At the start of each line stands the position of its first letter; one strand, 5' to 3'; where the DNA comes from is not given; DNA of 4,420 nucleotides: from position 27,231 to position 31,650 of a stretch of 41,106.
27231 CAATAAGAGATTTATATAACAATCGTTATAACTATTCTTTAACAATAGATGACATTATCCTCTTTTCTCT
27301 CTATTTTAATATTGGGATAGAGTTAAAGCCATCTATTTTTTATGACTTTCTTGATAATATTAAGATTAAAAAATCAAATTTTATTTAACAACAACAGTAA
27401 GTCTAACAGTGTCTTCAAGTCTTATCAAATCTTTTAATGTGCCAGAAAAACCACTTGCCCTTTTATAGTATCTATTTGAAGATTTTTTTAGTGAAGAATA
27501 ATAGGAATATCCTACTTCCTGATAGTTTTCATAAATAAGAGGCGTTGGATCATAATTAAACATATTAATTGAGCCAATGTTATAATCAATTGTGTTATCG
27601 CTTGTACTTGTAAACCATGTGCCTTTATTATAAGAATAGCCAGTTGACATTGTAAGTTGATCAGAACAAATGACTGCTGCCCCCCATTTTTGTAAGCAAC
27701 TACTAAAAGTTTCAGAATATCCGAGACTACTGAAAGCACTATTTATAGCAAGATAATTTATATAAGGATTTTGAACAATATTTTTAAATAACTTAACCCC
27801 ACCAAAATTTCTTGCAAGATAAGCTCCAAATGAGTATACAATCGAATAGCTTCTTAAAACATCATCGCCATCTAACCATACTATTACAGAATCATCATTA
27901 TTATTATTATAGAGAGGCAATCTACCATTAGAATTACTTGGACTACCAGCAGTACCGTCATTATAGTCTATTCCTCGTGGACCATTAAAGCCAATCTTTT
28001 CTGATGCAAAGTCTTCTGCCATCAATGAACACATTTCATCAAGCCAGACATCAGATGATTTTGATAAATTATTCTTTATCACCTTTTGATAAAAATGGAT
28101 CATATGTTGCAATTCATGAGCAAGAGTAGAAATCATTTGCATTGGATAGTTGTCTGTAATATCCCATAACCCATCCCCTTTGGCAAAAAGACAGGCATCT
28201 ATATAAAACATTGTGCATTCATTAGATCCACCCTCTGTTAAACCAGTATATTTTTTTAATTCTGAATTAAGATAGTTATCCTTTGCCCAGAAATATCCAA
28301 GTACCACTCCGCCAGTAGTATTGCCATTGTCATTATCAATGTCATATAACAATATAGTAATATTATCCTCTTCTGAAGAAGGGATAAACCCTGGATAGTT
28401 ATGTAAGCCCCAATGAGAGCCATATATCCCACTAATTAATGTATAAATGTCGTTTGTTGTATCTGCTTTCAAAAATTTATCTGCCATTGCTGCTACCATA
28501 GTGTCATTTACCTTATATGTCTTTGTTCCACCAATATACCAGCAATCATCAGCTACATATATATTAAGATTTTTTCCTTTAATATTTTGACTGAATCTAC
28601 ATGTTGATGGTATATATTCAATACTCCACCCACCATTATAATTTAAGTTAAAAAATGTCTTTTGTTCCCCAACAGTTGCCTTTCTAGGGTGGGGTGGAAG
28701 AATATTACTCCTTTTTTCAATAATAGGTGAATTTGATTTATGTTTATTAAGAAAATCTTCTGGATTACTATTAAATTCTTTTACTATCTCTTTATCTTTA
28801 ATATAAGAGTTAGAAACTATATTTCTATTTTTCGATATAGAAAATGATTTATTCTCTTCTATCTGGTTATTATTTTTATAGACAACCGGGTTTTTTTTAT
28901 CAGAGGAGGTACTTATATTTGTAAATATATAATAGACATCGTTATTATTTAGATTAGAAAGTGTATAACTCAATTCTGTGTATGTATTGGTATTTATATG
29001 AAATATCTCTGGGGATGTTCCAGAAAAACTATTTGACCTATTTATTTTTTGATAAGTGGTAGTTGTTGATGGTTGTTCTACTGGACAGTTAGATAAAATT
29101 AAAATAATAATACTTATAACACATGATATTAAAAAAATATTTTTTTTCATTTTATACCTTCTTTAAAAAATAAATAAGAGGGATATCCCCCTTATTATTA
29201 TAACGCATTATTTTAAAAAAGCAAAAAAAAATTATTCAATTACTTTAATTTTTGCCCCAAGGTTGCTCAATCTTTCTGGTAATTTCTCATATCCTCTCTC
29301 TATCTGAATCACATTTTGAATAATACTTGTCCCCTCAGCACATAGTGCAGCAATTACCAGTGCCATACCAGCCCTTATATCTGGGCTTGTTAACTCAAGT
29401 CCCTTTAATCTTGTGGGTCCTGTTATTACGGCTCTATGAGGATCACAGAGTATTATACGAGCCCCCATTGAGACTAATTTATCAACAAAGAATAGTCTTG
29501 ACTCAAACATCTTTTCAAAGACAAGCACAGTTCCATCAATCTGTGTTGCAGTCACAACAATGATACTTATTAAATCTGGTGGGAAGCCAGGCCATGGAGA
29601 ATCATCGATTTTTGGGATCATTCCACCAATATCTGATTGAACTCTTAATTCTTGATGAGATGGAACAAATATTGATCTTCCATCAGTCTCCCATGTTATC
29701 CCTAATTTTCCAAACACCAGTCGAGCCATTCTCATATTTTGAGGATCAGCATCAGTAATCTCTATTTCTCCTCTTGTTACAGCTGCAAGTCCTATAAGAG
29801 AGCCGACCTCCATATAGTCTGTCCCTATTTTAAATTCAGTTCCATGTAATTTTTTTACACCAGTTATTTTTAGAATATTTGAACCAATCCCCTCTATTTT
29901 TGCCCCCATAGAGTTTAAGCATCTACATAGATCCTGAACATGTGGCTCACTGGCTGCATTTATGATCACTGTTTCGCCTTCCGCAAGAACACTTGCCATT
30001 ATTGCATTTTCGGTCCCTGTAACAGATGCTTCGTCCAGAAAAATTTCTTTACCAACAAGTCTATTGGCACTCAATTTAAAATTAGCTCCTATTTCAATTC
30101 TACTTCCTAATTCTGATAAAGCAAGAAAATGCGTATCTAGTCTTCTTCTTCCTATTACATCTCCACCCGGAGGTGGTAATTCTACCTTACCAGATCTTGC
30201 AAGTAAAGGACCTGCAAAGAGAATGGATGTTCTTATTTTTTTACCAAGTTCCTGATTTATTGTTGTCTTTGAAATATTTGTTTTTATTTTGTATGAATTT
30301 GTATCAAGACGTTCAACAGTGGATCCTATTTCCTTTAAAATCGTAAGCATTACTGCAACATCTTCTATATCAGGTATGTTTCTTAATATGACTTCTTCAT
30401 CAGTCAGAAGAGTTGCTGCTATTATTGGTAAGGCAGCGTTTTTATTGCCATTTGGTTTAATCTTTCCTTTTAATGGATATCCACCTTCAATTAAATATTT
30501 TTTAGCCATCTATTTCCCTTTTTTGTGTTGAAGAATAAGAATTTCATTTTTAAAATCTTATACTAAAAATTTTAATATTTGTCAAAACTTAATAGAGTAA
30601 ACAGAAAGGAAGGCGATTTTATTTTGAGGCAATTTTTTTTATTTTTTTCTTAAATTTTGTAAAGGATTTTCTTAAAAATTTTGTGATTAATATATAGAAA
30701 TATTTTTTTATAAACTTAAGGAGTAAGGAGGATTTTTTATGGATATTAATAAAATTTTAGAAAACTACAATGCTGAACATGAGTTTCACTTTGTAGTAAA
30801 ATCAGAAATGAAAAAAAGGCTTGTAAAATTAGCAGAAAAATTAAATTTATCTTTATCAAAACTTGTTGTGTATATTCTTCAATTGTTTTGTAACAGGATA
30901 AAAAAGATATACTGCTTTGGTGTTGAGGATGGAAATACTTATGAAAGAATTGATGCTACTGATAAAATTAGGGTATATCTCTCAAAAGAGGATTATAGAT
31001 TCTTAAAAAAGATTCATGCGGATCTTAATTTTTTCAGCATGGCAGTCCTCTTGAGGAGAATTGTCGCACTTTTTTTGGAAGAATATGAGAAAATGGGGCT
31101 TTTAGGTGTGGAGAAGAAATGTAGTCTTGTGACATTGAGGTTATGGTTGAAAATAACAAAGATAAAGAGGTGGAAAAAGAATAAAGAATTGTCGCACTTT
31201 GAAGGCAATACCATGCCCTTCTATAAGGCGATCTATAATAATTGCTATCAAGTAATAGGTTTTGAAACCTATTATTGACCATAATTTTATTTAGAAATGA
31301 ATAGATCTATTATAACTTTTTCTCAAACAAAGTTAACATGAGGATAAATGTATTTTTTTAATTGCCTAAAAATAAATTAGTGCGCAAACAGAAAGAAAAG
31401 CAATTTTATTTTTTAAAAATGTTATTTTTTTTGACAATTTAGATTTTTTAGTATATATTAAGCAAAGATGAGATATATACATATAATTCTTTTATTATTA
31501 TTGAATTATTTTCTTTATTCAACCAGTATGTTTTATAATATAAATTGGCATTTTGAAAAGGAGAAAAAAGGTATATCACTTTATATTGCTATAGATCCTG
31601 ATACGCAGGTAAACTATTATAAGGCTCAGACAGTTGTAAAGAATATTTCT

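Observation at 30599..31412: Dispersed inverted-repeat-bounded cassettes encoding a fused double ribbon-helix-helix protein: candidate undescribed minimal mobile or regulatory module (5 copies in 41 kb)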

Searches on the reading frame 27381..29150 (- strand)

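Call 73: search_protein_families(library=pfam, proteins=[window:27381-29150:-], max_evalue=0.00001)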
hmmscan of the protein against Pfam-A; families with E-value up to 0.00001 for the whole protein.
window:27381-29150:- (589 aa): 1 family
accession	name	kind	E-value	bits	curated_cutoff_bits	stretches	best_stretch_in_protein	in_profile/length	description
PF10460.15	Peptidase_M30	-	7.4e-22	77.9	25.8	1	209-508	30-302/369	Peptidase M30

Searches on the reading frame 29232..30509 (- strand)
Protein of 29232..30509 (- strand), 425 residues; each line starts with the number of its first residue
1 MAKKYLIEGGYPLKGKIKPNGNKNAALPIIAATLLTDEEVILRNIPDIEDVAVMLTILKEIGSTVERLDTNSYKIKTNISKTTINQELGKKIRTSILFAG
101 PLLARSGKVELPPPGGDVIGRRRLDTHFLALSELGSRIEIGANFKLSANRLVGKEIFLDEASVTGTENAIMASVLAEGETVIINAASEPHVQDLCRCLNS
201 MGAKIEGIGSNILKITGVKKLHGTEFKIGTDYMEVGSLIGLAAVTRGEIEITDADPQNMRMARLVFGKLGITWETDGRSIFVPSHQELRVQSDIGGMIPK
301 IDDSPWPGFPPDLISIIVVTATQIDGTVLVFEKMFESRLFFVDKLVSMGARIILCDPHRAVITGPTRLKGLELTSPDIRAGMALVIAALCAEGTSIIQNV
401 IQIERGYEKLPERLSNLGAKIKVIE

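Call 73: search_protein_families(library=pfam, proteins=[window:29232-30509:-], max_evalue=0.00001)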
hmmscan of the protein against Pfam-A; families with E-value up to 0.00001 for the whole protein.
window:29232-30509:- (425 aa): 1 family
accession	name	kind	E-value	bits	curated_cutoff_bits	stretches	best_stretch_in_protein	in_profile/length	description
PF00275.25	EPSP_synthase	-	3.1e-69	234.1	22.8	1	8-414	2-417/417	EPSP synthase (3-phosphoshikimate 1-carboxyvinyltransferase)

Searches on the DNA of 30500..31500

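Call 70: search_rna_families(source=window, start=30500, end=31500, threshold=evalue, max_evalue=1)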
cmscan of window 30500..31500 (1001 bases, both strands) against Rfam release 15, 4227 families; matches with E-value up to 1: 1.
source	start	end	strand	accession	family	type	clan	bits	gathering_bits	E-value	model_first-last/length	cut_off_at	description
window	30845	30982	+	RF00322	SNORA31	Gene; snRNA; snoRNA; HACA-box;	-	19.1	40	0.99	1-130/130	no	Small nucleolar RNA SNORA31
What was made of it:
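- There is no Rfam match (call 70).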
